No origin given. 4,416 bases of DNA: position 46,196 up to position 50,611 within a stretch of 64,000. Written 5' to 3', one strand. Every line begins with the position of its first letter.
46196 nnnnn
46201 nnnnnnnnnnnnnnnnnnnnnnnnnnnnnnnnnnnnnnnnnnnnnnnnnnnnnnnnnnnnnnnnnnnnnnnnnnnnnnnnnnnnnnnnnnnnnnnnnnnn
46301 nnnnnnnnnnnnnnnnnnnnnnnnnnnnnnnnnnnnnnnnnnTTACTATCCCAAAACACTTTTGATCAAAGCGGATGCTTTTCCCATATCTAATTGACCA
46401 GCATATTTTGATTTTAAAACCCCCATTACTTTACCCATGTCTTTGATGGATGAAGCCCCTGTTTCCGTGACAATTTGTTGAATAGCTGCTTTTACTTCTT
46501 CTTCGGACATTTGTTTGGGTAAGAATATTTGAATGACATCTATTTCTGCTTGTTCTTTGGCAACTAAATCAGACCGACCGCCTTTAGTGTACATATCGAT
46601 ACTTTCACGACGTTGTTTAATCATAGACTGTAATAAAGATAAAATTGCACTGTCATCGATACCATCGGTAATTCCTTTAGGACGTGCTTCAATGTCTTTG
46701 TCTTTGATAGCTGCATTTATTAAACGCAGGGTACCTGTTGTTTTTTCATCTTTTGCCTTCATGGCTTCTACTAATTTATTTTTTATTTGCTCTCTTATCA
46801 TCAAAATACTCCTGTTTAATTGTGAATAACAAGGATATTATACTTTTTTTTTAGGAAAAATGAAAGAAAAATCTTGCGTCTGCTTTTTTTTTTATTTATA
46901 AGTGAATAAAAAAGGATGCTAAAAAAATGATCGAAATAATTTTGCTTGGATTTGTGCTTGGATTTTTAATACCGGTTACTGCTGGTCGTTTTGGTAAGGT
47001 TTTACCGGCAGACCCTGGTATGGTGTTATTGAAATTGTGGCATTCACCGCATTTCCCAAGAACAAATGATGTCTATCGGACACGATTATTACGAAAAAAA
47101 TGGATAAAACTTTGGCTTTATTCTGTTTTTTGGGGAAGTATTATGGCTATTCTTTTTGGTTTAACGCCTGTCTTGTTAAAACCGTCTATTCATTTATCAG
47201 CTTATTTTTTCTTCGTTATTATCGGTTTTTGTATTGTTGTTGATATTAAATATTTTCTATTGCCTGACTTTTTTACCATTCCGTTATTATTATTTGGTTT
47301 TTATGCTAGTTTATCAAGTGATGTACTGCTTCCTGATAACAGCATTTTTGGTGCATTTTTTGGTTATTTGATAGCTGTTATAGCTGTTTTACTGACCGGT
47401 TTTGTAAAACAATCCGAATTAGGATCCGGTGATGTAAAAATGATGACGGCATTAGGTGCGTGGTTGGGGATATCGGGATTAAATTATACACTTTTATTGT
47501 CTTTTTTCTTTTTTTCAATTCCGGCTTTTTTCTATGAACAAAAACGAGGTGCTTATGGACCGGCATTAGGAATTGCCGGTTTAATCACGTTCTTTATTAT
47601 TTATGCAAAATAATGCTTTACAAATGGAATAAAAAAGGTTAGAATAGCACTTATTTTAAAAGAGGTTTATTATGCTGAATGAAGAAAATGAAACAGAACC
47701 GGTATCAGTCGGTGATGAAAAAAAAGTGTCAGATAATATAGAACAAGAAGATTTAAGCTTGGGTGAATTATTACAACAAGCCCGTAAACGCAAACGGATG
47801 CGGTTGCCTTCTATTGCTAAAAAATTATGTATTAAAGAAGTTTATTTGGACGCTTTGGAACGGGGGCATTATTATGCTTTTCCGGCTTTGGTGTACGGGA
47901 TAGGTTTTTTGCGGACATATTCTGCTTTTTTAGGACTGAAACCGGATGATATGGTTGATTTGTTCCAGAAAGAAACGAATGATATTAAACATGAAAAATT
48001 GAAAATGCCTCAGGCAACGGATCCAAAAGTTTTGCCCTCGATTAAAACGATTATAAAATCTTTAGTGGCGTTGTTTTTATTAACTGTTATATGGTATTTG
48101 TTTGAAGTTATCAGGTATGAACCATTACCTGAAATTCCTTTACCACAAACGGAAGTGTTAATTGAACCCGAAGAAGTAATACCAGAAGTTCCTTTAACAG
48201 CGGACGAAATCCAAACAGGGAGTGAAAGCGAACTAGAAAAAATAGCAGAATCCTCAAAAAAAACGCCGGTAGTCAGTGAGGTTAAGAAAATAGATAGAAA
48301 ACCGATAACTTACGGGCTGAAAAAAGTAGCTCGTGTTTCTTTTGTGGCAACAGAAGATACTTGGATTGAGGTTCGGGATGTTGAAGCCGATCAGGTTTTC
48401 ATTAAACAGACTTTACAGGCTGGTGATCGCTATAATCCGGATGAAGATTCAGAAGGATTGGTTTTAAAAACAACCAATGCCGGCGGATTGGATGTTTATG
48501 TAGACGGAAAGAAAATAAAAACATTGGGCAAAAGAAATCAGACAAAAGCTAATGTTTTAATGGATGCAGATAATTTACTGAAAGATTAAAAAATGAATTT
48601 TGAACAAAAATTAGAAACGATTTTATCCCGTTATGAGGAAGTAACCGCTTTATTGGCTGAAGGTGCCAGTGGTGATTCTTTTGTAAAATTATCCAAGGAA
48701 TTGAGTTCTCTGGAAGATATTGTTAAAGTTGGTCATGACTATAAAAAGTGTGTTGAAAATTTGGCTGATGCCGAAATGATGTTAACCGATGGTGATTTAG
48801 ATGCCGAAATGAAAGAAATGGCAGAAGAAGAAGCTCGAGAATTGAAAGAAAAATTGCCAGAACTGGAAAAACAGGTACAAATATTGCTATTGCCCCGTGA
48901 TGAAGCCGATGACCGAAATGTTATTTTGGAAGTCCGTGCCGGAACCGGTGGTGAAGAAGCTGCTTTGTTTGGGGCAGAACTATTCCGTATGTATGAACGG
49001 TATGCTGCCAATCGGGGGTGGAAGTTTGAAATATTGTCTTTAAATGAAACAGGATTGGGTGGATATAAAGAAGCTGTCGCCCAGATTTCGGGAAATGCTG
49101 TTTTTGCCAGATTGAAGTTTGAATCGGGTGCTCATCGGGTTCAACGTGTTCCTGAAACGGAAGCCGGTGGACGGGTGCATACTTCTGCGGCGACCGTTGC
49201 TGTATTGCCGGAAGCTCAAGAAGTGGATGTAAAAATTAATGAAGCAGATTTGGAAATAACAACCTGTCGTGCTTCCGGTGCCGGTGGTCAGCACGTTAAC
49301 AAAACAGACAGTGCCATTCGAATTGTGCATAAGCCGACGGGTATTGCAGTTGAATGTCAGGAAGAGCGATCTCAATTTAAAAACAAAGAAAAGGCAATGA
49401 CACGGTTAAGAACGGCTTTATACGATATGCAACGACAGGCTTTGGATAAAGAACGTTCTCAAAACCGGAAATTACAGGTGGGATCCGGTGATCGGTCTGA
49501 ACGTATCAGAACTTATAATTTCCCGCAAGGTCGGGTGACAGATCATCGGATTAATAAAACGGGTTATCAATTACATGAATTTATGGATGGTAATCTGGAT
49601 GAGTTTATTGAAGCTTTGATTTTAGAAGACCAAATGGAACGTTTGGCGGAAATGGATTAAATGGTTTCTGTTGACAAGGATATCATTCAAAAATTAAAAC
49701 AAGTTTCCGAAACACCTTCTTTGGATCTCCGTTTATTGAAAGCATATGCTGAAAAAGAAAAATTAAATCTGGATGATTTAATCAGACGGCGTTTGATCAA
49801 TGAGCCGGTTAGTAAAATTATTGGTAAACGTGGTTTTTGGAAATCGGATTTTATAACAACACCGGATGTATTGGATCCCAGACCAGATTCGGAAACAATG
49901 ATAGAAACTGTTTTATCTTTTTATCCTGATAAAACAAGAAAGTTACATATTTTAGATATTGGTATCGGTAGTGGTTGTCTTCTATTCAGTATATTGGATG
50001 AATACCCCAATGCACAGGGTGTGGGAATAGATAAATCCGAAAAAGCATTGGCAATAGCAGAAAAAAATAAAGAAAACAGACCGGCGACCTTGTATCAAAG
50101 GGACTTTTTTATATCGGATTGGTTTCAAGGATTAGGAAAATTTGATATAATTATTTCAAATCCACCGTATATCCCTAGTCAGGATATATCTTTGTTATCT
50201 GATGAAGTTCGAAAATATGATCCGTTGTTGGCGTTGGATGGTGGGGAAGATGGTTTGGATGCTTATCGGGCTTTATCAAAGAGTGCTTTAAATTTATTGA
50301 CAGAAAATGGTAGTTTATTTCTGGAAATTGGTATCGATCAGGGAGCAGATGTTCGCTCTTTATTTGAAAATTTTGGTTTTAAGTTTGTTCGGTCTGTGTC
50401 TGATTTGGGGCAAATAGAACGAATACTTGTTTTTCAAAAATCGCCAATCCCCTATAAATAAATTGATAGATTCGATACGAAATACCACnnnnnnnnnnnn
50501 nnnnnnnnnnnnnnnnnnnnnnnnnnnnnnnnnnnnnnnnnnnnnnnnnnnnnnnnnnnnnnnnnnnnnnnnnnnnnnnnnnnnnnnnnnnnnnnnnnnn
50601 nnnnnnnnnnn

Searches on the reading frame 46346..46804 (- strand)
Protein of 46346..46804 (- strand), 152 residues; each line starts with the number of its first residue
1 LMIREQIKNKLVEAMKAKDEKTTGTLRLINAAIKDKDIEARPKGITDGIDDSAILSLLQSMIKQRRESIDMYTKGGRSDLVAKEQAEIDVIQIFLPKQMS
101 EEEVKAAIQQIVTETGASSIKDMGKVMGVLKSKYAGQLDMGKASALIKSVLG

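Call 71: search_protein_families(library=pfam, proteins=[window:46346-46804:-], max_evalue=0.0001)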
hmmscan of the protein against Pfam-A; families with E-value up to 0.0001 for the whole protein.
window:46346-46804:- (152 aa): 1 family
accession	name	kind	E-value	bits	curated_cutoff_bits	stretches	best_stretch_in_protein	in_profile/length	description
PF09424.15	YqeY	-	1.8e-50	171.2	27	1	4-151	1-143/143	Yqey-like protein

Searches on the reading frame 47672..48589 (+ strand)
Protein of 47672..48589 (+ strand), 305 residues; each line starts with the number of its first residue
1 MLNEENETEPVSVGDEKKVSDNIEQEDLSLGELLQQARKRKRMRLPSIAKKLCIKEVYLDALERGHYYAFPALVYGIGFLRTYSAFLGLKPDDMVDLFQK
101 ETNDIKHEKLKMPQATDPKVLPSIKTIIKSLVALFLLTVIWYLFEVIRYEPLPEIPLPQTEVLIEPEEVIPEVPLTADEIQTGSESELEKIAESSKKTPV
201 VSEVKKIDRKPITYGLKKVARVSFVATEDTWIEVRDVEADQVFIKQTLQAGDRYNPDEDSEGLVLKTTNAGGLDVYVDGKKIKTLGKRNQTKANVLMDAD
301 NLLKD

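Call 71: search_protein_families(library=pfam, proteins=[window:47672-48589:+], max_evalue=0.0001)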
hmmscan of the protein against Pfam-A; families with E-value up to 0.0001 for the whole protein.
window:47672-48589:+ (305 aa): 2 families
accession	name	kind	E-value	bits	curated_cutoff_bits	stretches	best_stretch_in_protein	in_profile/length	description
PF13413.12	HTH_25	-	2.8e-15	56.3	24.6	1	33-93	1-61/62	Helix-turn-helix domain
PF13464.11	RodZ_C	-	2.8e-13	50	23.9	1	224-291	2-68/72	RodZ C-terminal domain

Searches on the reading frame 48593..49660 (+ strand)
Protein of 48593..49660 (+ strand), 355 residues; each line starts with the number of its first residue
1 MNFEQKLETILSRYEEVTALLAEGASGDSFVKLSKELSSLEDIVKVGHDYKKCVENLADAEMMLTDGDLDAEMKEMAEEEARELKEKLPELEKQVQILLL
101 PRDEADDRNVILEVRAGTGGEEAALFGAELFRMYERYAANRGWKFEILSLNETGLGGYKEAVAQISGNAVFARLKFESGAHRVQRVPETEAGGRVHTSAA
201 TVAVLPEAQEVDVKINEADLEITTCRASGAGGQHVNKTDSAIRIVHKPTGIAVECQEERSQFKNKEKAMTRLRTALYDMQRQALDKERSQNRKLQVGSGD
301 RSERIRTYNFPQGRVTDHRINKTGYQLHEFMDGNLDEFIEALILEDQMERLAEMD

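Call 71: search_protein_families(library=pfam, proteins=[window:48593-49660:+], max_evalue=0.0001)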
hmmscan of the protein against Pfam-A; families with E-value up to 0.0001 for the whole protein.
window:48593-49660:+ (355 aa): 2 families
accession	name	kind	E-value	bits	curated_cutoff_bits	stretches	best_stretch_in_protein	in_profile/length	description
PF03462.23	PCRF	-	6.2e-69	232.1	24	1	12-202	3-194/194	PCRF domain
PF00472.26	RF-1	-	5.8e-43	146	35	1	210-319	2-116/116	RF-1 domain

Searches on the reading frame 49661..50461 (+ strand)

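Call 71: search_protein_families(library=pfam, proteins=[window:49661-50461:+], max_evalue=0.0001)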
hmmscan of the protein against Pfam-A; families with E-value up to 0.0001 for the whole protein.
window:49661-50461:+ (266 aa): 5 families
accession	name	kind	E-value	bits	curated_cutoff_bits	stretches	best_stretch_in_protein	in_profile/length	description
PF05175.20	MTS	-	3.4e-12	46.8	23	1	92-174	30-112/170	Methyltransferase small domain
PF13847.12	Methyltransf_31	-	1.6e-09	38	27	1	93-169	3-83/145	Methyltransferase domain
PF13649.12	Methyltransf_25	-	1.1e-08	36.1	27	1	97-183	1-89/97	Methyltransferase domain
PF08242.18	Methyltransf_12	-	3.6e-08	34.5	30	1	98-167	1-72/98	Methyltransferase domain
PF07669.17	Eco57I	-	7.1e-07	29.9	25.3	1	135-219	49-130/171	Eco57I restriction-modification methylase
